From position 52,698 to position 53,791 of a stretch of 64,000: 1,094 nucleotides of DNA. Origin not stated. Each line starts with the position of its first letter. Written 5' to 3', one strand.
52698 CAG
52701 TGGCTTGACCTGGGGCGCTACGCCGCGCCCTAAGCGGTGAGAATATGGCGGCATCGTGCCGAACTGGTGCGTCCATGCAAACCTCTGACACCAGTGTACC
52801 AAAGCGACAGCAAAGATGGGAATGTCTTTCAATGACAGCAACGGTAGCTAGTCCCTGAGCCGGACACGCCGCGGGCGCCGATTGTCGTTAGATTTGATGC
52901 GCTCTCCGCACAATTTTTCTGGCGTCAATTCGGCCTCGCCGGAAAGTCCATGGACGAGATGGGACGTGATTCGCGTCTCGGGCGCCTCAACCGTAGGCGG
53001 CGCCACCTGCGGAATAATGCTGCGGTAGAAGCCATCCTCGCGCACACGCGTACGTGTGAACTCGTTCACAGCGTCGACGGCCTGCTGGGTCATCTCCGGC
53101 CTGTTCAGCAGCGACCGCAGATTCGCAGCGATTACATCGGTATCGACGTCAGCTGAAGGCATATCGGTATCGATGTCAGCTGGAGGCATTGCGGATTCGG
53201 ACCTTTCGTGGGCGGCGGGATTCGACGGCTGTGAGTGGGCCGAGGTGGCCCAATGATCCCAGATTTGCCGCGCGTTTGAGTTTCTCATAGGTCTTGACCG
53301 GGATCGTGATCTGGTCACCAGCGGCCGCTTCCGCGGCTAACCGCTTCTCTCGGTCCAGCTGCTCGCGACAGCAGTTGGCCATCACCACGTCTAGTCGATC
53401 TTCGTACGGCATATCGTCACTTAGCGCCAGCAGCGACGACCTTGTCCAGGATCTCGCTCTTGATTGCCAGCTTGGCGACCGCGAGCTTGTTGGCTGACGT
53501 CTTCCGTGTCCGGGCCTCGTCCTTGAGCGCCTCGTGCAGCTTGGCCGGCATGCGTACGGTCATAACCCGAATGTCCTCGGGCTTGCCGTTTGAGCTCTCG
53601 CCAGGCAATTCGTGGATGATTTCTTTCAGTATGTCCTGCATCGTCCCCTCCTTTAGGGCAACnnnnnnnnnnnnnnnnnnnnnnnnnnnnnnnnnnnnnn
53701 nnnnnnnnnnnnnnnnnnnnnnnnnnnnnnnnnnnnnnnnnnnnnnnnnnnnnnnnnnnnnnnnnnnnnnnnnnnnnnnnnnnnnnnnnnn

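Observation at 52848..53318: Partial duplicate of the capsid gene 5-prime region ~32 kb from the capsid gene, fused to a 27-nt tandem repeat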

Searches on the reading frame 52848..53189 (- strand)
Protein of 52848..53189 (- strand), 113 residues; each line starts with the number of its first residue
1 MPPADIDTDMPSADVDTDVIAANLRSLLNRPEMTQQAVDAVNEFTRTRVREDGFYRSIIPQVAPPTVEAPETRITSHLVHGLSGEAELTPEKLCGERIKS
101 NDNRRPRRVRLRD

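Call 11: find_related_loci(query=window:52848-53189:-, collection=viral_contigs, flank=6000)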
Query window:52848-53189:- (113 aa) in viral_contigs; peptide patterns used: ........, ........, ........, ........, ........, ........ (x = any residue, [..] = any of these).
21 stretches matched a pattern; 1 encode a relative of the query (tblastn E <= 1e-3); 1 distinct loci.
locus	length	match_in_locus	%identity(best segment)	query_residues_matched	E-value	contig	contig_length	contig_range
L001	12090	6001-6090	73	31-60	2e-12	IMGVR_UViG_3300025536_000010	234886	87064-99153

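Call 14: find_homologous_proteins(query=window:52848-53189:-, max_evalue=0.01)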
Query window:52848-53189:- (113 aa): 2 proteins with E <= 0.01 among 15 candidates.
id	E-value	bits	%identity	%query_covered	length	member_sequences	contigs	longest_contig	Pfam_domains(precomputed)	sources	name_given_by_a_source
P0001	1.2e-60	220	100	92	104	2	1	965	-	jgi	-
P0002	1.3e-5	44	77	27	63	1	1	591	-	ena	-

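Call 16: find_encoding_contigs(protein=P0002, flank=5000)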
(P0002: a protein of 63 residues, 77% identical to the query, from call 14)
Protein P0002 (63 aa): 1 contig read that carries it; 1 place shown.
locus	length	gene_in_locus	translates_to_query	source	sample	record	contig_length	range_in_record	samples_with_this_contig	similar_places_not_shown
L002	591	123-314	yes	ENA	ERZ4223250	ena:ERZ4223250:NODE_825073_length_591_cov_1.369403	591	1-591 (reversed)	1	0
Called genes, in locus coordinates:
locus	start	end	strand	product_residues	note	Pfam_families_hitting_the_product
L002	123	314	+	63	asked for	-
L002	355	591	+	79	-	?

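Call 21: find_encoding_contigs(protein=P0001, flank=5000)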
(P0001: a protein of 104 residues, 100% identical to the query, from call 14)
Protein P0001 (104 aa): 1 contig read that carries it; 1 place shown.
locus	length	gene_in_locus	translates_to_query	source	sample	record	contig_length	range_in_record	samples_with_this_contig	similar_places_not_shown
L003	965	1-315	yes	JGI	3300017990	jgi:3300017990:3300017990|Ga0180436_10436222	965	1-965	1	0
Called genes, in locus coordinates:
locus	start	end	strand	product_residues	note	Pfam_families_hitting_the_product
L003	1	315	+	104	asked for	?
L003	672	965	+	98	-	?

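Call 26: find_related_loci(query=window:52848-53189:-, collection=metagenome_contigs, flank=10000)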
Query window:52848-53189:- (113 aa) in metagenome_contigs; peptide patterns used: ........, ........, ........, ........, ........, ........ (x = any residue, [..] = any of these).
472 stretches matched a pattern; 2 encode a relative of the query (tblastn E <= 1e-3); 2 distinct loci.
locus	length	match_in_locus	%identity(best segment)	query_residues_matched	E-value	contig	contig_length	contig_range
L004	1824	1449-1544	69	31-62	4e-12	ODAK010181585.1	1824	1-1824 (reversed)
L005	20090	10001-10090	73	31-60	4e-12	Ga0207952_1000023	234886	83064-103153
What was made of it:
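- Tried and rejected: Searches with orf113 in IMG/VR and the metagenome contigs returned only capsid genes of relatives (L001, L004, L005) (calls 11, 26).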

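Call 59: search_protein_representatives(protein=window:52848-53189:-)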
Query: 113 residues. Proteins with E-value up to 0.001 (for the whole library): 43; up to 1e-10: 2; up to 1e-30: 1. The best 43 are listed.
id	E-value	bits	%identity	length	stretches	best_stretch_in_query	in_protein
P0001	4.0e-61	220.4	100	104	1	10-113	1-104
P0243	5.0e-12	62.5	37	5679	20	4-37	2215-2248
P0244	5.3e-07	46.4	46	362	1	21-79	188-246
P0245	6.4e-07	46.1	57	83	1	17-63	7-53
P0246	2.2e-06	44.4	44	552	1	5-66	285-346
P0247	2.9e-06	44.0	52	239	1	17-64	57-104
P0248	3.2e-06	43.9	63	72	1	15-60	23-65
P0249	7.0e-06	42.8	49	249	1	10-62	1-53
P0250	8.1e-06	42.6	61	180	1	24-64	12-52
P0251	1.1e-05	42.1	62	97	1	29-62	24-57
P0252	1.3e-05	41.9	60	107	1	29-63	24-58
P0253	1.4e-05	41.8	58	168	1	23-62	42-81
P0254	3.0e-05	40.8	45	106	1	15-63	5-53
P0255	4.1e-05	40.3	58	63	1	29-66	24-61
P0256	4.5e-05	40.2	48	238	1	17-62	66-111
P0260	7.1e-05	39.5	55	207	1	30-71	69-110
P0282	6.6e-04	36.4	53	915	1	18-63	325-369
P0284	9.0e-04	36.0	53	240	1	25-62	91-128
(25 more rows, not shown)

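Call 62: find_encoding_contigs(protein=P0246, flank=8000)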
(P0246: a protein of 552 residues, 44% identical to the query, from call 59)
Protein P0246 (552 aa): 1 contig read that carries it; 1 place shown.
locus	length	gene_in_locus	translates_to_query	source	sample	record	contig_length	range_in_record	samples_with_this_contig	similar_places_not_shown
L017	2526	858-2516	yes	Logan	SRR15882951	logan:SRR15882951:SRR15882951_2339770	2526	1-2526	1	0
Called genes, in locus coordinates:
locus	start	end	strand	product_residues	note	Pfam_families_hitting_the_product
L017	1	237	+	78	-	?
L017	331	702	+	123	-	-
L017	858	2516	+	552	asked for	-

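Call 63: find_encoding_contigs(protein=P0244, flank=8000)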
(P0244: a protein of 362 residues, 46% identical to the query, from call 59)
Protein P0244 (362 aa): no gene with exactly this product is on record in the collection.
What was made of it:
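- On orfX family (defined in this analysis): Not verifiable for P0244 (call 63) or P0246 (the contig ends at the stop codon, call 62).
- The genomic context of P0244 could not be fetched (call 63), and P0246 sits on a 2.5-kb contig that does not reach the RNA (call 62).
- Tried and rejected: The context of P0244 could not be retrieved (call 63).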

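Call 67: search_protein_families(library=pfam, proteins=[P0244, P0246, P0282, P0284, P0260], max_evalue=0.01)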
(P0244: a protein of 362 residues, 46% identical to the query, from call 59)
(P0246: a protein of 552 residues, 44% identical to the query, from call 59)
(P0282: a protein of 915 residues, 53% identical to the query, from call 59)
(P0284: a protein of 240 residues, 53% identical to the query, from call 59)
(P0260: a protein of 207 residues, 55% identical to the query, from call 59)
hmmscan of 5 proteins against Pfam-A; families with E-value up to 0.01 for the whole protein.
P0244 (362 aa): 1 family
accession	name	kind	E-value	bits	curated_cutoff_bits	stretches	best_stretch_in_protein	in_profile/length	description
PF10106.14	DUF2345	-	0.0064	16.8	30.7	0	292-326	97-133/151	Uncharacterized protein conserved in bacteria (DUF2345)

P0246 (552 aa): 0 families

P0282 (915 aa): 0 families

P0284 (240 aa): 1 family
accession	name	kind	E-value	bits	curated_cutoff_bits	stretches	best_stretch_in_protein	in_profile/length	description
PF10518.14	TAT_signal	-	0.00046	20.4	22.7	1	32-51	2-21/21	TAT (twin-arginine translocation) pathway signal sequence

P0260 (207 aa): 0 families

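Call 87: search_dna_similar(query=window:52848-53189:-, collection=phages, mode=protein, max_evalue=0.1, max_rows=10)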
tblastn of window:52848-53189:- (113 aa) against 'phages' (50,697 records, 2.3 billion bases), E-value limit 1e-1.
No match.
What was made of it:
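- Closest known: Phage G gp27 and Salmonella phage Arash major capsid proteins. Different: Their N-termini were not detectably similar to orf113, and no duplicate was found in cultured phages (call 87).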

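Call 90: predict_structure(protein=window:52848-53189:-)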
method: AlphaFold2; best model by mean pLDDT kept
length: 113 residues; sequences in the alignment: 1
mean_pLDDT: 57.9   pTM: 0.23
mean pLDDT of the five models: 57.9, 52.4, 51.9, 51.9, 49.6
residues with pLDDT >= 90: 0; 70-90: 27; 50-70: 51; < 50: 35
segments of 3 or more residues with pLDDT < 50: 53-63, 66-82
pLDDT, mean of each block of 10 residues (from residue 1): 55 68 79 75 62 46 46 47 51 55 56 46
secondary structure, 60 per line:
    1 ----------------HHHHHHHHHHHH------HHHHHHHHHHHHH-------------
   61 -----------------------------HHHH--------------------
elements in order: H17-28 H35-47 H90-93

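Call 94: list_cluster_members(proteins=[P0244, P0246, P0001, L022:2213-3733:+, L014:4856-5134:+])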
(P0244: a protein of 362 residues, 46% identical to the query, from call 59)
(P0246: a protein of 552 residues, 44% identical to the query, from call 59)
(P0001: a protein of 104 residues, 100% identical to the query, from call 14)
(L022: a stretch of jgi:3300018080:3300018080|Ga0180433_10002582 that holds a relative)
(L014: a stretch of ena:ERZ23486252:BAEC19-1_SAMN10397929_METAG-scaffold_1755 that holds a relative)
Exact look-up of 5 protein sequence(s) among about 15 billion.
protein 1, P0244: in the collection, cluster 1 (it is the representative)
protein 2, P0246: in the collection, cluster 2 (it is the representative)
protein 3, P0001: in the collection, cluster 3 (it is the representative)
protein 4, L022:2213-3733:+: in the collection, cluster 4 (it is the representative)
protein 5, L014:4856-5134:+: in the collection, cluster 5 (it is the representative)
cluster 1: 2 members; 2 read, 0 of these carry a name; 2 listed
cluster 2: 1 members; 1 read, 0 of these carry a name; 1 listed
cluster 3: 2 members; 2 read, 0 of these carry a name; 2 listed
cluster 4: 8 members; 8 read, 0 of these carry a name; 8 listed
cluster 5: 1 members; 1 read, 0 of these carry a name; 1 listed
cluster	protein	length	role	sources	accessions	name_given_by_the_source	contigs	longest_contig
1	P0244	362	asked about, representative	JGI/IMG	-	-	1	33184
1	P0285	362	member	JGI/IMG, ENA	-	-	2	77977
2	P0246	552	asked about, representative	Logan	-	-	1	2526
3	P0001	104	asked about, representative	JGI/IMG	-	-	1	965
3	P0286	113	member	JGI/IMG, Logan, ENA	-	-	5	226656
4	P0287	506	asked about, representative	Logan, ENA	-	-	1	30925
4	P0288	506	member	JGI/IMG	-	-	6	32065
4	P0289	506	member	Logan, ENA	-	-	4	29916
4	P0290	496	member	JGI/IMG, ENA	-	-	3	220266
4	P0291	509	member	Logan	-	-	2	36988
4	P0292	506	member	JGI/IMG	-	-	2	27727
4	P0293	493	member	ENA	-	-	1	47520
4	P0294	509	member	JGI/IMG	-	-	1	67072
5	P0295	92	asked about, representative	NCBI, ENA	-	-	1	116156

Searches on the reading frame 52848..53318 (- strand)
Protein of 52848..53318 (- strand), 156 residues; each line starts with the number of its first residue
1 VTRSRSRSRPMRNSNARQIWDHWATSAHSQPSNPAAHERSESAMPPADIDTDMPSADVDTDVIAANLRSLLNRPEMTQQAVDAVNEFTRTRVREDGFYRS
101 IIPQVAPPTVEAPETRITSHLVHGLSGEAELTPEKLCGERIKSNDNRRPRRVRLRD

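Call 8: search_protein_families(library=pfam, proteins=[window:52848-53318:-], max_evalue=0.01)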
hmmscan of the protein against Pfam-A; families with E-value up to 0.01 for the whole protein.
window:52848-53318:- (156 aa): 0 families

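Call 9: search_protein_families(library=phrogs, proteins=[window:52848-53318:-], max_evalue=0.01)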
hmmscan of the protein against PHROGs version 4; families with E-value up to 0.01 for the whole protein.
window:52848-53318:- (156 aa): 0 families

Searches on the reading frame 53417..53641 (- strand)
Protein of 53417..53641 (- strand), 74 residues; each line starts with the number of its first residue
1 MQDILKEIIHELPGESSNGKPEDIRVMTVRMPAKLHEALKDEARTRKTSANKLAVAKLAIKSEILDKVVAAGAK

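Call 8: search_protein_families(library=pfam, proteins=[window:53417-53641:-], max_evalue=0.01)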
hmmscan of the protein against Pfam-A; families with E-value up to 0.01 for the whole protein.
window:53417-53641:- (74 aa): 0 families

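Call 9: search_protein_families(library=phrogs, proteins=[window:53417-53641:-], max_evalue=0.01)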
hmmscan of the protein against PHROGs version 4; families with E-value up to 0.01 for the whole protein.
window:53417-53641:- (74 aa): 1 family
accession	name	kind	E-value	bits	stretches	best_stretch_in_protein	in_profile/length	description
phrog_582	-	transcription regulation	0.00064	21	1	16-56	49-89/105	Arc-like repressor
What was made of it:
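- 53417..53641 (-): Conserved Arc-like (ribbon-helix-helix) gene that bounds the variable locus on its upstream side. PHROG 582 'Arc-like repressor', E=6e-4 (call 9).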

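Call 50: find_related_loci(query=window:53417-53641:-, collection=viral_contigs, flank=4000)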
Query window:53417-53641:- (74 aa) in viral_contigs; peptide patterns used: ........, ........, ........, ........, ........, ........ (x = any residue, [..] = any of these).
39 stretches matched a pattern, but none encodes a relative of the query by tblastn (E <= 1e-3).
